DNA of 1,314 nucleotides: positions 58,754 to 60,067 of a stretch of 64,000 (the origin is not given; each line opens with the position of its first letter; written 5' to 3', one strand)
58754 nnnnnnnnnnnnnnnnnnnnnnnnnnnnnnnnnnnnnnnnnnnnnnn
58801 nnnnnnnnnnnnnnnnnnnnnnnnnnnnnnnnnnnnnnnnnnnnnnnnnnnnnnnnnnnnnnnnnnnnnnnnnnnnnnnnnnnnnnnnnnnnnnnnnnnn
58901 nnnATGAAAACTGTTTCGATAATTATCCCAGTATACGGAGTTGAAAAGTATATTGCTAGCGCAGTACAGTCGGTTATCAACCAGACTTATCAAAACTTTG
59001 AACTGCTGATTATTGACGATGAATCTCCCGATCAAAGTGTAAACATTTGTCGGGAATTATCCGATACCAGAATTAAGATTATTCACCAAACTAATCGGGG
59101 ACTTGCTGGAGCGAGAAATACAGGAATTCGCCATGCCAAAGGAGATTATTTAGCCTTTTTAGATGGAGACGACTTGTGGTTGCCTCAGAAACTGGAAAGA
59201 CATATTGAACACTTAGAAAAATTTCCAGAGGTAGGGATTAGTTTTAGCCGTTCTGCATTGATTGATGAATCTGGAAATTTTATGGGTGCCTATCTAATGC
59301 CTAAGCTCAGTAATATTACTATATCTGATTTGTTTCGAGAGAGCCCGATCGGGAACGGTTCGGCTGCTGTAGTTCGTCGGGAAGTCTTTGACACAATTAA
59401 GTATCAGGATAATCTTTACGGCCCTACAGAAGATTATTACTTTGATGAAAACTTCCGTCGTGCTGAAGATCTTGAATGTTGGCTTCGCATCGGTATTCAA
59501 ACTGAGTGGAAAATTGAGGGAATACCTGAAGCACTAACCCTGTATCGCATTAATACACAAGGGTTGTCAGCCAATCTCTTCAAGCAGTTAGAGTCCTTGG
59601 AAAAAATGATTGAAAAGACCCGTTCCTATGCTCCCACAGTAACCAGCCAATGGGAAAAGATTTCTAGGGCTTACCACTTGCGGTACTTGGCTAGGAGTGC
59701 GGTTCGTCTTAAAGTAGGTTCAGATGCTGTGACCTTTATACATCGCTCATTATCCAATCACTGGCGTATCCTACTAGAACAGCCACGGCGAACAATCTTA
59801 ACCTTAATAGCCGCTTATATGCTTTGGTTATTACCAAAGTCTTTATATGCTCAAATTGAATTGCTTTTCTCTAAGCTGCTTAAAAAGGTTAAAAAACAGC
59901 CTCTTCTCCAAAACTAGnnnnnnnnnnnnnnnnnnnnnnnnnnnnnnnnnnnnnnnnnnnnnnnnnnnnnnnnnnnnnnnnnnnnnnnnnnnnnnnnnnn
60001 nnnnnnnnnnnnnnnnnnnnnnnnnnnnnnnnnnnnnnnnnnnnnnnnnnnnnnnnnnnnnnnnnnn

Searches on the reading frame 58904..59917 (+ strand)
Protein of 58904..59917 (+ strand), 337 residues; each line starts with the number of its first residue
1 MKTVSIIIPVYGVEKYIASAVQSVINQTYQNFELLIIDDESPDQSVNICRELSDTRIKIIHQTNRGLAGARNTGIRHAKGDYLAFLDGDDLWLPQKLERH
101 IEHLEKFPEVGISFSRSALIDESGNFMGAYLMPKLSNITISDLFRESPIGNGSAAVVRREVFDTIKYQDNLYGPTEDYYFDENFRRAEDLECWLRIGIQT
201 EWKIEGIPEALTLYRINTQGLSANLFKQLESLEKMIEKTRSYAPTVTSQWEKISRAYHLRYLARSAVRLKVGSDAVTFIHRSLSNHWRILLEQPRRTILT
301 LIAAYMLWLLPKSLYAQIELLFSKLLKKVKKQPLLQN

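Call 3: search_protein_families(library=pfam, proteins=[window:58904-59917:+], max_evalue=0.001)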
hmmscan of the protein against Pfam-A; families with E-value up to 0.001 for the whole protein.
window:58904-59917:+ (337 aa): 3 families
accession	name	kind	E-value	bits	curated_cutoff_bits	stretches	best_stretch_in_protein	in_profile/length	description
PF00535.33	Glycos_transf_2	-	2.4e-41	141.9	23.3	1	5-164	1-166/168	Glycosyl transferase family 2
PF10111.15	Glyco_tranf_2_2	-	4.6e-20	72.7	27.3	1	5-217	1-218/276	Glycosyltransferase like family 2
PF13641.12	Glyco_tranf_2_3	-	1.5e-13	51.8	27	1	4-211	3-208/230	Glycosyltransferase like family 2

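Call 4: search_protein_families(library=ncbifam, proteins=[window:58904-59917:+], max_evalue=0.001)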
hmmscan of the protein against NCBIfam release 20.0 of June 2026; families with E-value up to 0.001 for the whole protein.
window:58904-59917:+ (337 aa): 21 families
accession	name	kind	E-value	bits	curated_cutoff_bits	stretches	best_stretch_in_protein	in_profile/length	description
NF047683.1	TeichurnBiosyTuaG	equivalog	2.8e-36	125.4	400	1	3-228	7-217/252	teichuronic acid biosynthesis protein TuaG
NF053739.1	GlytfEpsEBac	equivalog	6.3e-26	90.9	450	1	4-197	3-186/265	glycosyltransferase EpsE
NF007482.0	PRK10073.1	equivalog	3.4e-25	88.8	423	1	2-101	6-107/334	glycosyltransferase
NF041875.1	EPS_EpsD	equivalog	4e-20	72.5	370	1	4-106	1-106/325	exopolysaccharide biosynthesis glycosyltransferase EpsD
NF050050.1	ProtGlycPglI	equivalog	8.8e-19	68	500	1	2-106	2-110/306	GalNAc(5)-diNAcBac-PP-undecaprenol beta-1,3-glucosyltransferase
TIGR03937.1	PgaC_IcaA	equivalog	6.9e-18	64.8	422.3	1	2-111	45-157/407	poly-beta-1,6-N-acetyl-D-glucosamine synthase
TIGR04017.1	WcaA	equivalog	2.3e-17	63.5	495.75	1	4-117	7-123/279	colanic acid biosynthesis glycosyltransferase WcaA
NF007453.0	PRK10018.1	equivalog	5.2e-17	62.4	382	1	4-111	8-118/280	colanic acid biosynthesis glycosyltransferase WcaA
NF038299.1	EPS_HpsN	equivalog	2.4e-16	59.6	425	1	3-137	2-143/317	hormogonium polysaccharide biosynthesis glycosyltransferase HpsN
TIGR04283.1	glyco_like_mftF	equivalog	2e-14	53.7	182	1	4-192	1-177/221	TIGR04283 family arsenosugar biosynthesis glycosyltransferase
TIGR03965.1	mycofact_glyco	equivalog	9.1e-14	51.2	280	1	2-129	74-203/467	mycofactocin biosynthesis glycosyltransferase MftF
NF041394.1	GtaseAglG_Halo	equivalog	1.5e-13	50.7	440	1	3-110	2-113/304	glucosyl-dolichyl phosphate glucuronosyltransferase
NF038302.1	EPS_HpsE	equivalog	1.1e-12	47.6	300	1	4-112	3-119/307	hormogonium polysaccharide biosynthesis glycosyltransferase HpsE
TIGR03111.1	glyc2_xrt_Gpos1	hypoth_equivalog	5e-10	38.8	363.95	1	3-110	50-162/439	TIGR03111 family XrtG-associated glycosyltransferase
NF007986.1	PRK10714.1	equivalog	8.9e-09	34.8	529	1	2-105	6-116/316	undecaprenyl-phosphate 4-deoxy-4-formamido-L-arabinose transferase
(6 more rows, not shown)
